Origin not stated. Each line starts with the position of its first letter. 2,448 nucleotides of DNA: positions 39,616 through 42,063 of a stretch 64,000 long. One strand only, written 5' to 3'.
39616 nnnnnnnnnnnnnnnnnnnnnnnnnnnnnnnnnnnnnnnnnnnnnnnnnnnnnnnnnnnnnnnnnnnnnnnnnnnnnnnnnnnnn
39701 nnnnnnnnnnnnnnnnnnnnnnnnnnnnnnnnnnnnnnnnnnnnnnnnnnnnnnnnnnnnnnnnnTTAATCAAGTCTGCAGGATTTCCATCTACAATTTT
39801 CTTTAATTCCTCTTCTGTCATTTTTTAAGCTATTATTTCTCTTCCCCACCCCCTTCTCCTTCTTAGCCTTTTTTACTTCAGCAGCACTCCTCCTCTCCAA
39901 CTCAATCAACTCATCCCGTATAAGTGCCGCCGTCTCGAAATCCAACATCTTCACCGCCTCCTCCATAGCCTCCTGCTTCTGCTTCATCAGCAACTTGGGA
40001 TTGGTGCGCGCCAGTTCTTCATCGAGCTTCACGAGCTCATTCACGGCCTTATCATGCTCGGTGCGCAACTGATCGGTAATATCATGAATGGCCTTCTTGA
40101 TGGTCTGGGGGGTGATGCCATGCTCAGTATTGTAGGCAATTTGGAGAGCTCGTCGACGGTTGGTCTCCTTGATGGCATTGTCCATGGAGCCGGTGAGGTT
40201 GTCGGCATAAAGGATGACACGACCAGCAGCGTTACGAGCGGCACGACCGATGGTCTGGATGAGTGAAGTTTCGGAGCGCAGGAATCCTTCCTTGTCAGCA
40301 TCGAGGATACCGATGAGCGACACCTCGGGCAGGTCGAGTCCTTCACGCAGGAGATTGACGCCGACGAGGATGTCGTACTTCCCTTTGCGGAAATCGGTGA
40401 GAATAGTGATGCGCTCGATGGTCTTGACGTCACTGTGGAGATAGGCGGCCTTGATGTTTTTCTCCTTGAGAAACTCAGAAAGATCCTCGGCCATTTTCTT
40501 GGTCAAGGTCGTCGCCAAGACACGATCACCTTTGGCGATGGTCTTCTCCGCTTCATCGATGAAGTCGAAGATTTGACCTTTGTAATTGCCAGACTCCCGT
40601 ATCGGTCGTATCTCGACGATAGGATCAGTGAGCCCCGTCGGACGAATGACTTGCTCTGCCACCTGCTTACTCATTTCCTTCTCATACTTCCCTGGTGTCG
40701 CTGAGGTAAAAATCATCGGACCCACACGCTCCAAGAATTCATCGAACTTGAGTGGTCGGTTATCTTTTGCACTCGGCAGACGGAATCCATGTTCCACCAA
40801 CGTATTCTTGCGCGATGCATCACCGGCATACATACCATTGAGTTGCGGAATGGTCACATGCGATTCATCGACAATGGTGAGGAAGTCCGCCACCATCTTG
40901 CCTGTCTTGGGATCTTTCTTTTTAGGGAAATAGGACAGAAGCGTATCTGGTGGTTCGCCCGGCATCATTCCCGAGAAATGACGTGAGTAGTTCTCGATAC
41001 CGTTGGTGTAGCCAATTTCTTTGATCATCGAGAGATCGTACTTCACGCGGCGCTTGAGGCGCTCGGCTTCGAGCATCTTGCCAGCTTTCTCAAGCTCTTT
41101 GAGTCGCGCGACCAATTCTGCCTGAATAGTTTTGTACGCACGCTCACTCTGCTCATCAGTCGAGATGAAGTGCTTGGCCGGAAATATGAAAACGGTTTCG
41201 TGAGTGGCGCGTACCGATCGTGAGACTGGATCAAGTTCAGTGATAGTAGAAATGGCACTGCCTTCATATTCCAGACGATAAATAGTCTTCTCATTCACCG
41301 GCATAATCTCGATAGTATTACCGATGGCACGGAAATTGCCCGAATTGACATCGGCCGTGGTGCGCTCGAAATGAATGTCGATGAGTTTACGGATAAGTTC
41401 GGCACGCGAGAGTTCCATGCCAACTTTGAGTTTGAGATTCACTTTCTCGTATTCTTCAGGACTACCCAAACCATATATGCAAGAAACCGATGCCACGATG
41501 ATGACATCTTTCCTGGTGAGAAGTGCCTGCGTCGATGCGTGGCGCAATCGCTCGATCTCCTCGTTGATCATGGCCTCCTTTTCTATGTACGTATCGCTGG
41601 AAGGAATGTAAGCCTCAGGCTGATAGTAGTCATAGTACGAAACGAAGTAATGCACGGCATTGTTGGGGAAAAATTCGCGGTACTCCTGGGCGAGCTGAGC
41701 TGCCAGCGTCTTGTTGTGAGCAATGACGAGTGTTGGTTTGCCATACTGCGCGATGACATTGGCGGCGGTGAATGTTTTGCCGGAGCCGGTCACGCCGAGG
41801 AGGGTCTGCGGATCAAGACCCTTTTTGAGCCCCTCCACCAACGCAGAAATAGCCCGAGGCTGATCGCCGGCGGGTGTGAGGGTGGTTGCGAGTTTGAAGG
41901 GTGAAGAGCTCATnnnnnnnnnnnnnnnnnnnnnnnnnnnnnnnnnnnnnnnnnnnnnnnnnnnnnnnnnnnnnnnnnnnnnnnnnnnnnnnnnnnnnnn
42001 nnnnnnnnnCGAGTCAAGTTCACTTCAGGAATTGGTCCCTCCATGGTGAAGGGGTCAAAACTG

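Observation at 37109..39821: Accessory island with toxin/defence-type remnants: truncated RhuM-family ORF, HEPN-like R-x4-H protein, atypical histidine phosphatase and REC-like protein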

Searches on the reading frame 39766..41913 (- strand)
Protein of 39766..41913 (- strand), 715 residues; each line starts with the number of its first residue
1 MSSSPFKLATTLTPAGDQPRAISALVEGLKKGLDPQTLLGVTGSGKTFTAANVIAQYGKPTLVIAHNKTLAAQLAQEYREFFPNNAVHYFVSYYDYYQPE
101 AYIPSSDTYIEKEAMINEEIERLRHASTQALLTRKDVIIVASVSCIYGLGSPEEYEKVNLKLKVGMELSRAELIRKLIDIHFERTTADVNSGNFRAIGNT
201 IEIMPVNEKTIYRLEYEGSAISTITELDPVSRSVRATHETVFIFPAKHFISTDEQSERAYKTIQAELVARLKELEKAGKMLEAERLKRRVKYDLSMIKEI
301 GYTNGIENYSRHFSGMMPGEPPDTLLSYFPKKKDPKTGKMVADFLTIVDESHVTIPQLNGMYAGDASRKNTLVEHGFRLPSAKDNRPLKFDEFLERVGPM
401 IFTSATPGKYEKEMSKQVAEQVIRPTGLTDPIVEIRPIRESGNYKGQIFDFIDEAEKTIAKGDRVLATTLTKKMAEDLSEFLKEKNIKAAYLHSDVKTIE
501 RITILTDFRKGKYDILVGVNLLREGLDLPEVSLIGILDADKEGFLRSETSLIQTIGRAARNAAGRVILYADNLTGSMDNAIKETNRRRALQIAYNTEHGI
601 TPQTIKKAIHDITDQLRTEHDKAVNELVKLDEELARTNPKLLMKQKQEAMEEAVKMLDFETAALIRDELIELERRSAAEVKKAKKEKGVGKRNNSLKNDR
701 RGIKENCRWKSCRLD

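Call 35: find_related_loci(query=window:39766-41913:-, collection=genome_contigs, flank=10000)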
Query window:39766-41913:- (715 aa) in genome_contigs; peptide patterns used: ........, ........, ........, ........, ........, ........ (x = any residue, [..] = any of these).
599 stretches matched a pattern (row limit reached: there are more); 545 encode a relative of the query (tblastn E <= 1e-3); the best 80 are kept; 80 distinct loci.
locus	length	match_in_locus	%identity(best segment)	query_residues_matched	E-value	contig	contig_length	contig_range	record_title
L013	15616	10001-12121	88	1-672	0e+0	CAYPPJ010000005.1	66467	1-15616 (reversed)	MAG TPA_asm: uncultured Candidatus Saccharibacteria bacterium isolate SRP278252_co2_123 genome assembly, contig: NODE_66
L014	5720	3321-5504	86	1-685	0e+0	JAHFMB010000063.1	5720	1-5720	MAG: Candidatus Taylorbacteria bacterium isolate nzgw447 NODE_28803_length_5721_cov_2.501607, whole genome shotgun seque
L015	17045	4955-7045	87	1-679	0e+0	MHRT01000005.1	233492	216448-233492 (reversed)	MAG: Candidatus Taylorbacteria bacterium RIFCSPHIGHO2_12_FULL_45_16 rifcsphigho2_12_scaffold_21, whole genome shotgun se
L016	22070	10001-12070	84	2-692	0e+0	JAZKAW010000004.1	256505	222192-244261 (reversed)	MAG: Patescibacteria group bacterium isolate ADI_H3L2_1_122_18_3-bin049_1 ADIH3L21_B049_1_000000000004, whole genome sho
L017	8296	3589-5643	84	1-675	0e+0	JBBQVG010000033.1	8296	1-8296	MAG: Candidatus Paceibacteria bacterium isolate Co_metawrap_1985 Cmw_1985_k141_21279872_length_8296_cov_8.0000, whole ge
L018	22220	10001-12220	80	1-691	0e+0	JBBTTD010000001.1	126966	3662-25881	MAG: Patescibacteria group bacterium isolate H41-bin002_1 H41_bin002_1_000000000001, whole genome shotgun sequence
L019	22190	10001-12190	79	1-700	0e+0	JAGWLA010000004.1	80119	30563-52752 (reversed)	MAG: Patescibacteria group bacterium isolate REEB174 contig-150_225, whole genome shotgun sequence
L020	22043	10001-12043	83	1-680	0e+0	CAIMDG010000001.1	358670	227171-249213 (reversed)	uncultured bacterium isolate KTt_bin-0975 genome assembly, contig: bin-0975:1/3, whole genome shotgun sequence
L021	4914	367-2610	79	1-679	0e+0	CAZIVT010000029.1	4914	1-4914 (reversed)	MAG TPA_asm: uncultured Candidatus Saccharibacteria bacterium isolate SRP300315_co1_71 genome assembly, contig: NODE_720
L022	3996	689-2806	81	3-707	0e+0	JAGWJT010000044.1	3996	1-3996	MAG: Patescibacteria group bacterium isolate REEB144 contig-150_34235, whole genome shotgun sequence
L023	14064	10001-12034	83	1-675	0e+0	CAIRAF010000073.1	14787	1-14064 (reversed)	uncultured bacterium isolate T7-022_bin-281 genome assembly, contig: bin-281:073/111, whole genome shotgun sequence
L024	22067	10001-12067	82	1-675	0e+0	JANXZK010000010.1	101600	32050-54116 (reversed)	MAG: bacterium isolate GL140_4_metabat_307 GL140_4_k141_599235, whole genome shotgun sequence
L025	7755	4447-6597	79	4-673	0e+0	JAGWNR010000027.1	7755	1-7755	MAG: Patescibacteria group bacterium isolate REEB237 contig-150_14814, whole genome shotgun sequence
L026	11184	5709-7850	80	1-687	0e+0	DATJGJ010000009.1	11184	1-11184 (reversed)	MAG TPA_asm: Candidatus Paceibacterota bacterium isolate SMAG_U15483 k141_2147951, whole genome shotgun sequence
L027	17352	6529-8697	78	1-681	0e+0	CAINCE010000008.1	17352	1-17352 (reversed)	uncultured bacterium isolate KR5_bin-306 genome assembly, contig: bin-306:08/77, whole genome shotgun sequence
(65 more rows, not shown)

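Call 83: search_protein_families(library=pfam, proteins=[L019:13196-13732:+, L019:14226-14474:-, L019:12882-13190:+, L020:12096-12845:+, L020:12949-13806:+, L020:13862-14497:-, L026:7853-8941:+, L026:8950-10104:+, L023:12080-12901:+, L023:12879-13550:+], max_evalue=0.01)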
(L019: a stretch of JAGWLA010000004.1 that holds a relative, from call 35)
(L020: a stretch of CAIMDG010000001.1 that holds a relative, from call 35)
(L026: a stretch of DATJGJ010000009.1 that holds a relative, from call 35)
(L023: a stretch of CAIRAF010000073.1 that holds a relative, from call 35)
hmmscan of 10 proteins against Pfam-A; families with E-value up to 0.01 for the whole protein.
L019:13196-13732:+ (178 aa): 0 families

L019:14226-14474:- (82 aa): 1 family
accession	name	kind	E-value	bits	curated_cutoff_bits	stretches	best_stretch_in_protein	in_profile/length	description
PF14076.12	DUF4258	-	2.3e-07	31.4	25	1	9-77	1-69/71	Domain of unknown function (DUF4258)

L019:12882-13190:+ (102 aa): 0 families

L020:12096-12845:+ (249 aa): 1 family
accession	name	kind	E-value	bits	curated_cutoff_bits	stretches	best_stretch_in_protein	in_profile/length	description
PF12686.12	DUF3800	-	5.6e-09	37.3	21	1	26-200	1-147/149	Protein of unknown function (DUF3800)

L020:12949-13806:+ (285 aa): 5 families
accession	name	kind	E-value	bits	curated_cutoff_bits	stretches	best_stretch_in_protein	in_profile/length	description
PF06821.19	Ser_hydrolase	-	1.7e-08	35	22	1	118-270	12-156/172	Serine hydrolase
PF00561.26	Abhydrolase_1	-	1.2e-06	28.8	25.8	1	159-200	63-102/245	alpha/beta hydrolase fold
PF06028.17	DUF915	-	1.8e-05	24.7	22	1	141-219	74-160/255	Alpha/beta hydrolase of unknown function (DUF915)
PF12697.13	Abhydrolase_6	-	9.9e-05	23.5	26.3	1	87-198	1-91/217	Alpha/beta hydrolase family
PF02450.21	LCAT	-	0.0012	18.6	21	1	140-208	95-168/392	Lecithin:cholesterol acyltransferase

L020:13862-14497:- (211 aa): 0 families

L026:7853-8941:+ (362 aa): 0 families

L026:8950-10104:+ (384 aa): 1 family
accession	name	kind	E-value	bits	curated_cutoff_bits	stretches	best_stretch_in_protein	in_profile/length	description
PF16289.11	PIN_12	-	5.9e-15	56.5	32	1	26-175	6-170/172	PIN domain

L023:12080-12901:+ (273 aa): 0 families

L023:12879-13550:+ (223 aa): 0 families

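Call 84: search_protein_families(library=pfam, proteins=[L013:12114-12938:+, L013:12919-13314:+, L013:13365-14003:-, L013:14299-14754:-, L015:7017-7814:+, L015:7868-8452:-, L015:8535-9239:+], max_evalue=0.01)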
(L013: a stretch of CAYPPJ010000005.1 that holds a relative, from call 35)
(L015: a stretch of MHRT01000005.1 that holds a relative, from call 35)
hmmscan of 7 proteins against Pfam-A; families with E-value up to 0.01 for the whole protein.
L013:12114-12938:+ (274 aa): 0 families

L013:12919-13314:+ (131 aa): 3 families
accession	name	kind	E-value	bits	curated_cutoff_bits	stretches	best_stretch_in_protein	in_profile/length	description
PF11368.13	DUF3169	-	0.00022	21.3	31.6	1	46-131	76-165/250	Protein of unknown function (DUF3169)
PF06011.17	TRP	-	0.0039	16.5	28.5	1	77-130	205-255/426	Transient receptor potential (TRP) ion channel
PF20990.2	DUF2207_C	-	0.0062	16.7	33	1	46-124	108-184/247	Predicted membrane protein (DUF2207) C-terminal domain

L013:13365-14003:- (212 aa): 1 family
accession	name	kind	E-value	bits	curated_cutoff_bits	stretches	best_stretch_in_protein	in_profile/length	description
PF03118.21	RNA_pol_A_CTD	-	8.7e-06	25.8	23.8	1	46-88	23-65/67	Bacterial RNA polymerase, alpha chain C terminal domain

L013:14299-14754:- (151 aa): 0 families

L015:7017-7814:+ (265 aa): 0 families

L015:7868-8452:- (194 aa): 0 families

L015:8535-9239:+ (234 aa): 9 families
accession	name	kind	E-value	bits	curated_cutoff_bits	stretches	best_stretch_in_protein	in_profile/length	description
PF13649.12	Methyltransf_25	-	1.7e-14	54.7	27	1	49-140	3-97/97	Methyltransferase domain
PF08241.18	Methyltransf_11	-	1.4e-12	48.5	21.2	1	49-144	2-95/95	Methyltransferase domain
PF08242.18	Methyltransf_12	-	1.6e-07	32.4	30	1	49-142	2-98/98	Methyltransferase domain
PF13847.12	Methyltransf_31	-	7.6e-07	29.4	27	1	44-158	4-114/145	Methyltransferase domain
PF02353.26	CMAS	-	2.8e-06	27.3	27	1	25-159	44-179/273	Mycolic acid cyclopropane synthetase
PF13489.12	Methyltransf_23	-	9.2e-05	22.7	27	1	41-147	21-119/164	Methyltransferase domain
PF00891.24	Methyltransf_2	-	0.00013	21.8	22.3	1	32-152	51-172/210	O-methyltransferase domain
PF08003.17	Methyltransf_9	-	0.00077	19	23.8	1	36-158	108-231/315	Protein of unknown function (DUF1698)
PF05175.20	MTS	-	0.0015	18.6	23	1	34-144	22-138/170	Methyltransferase small domain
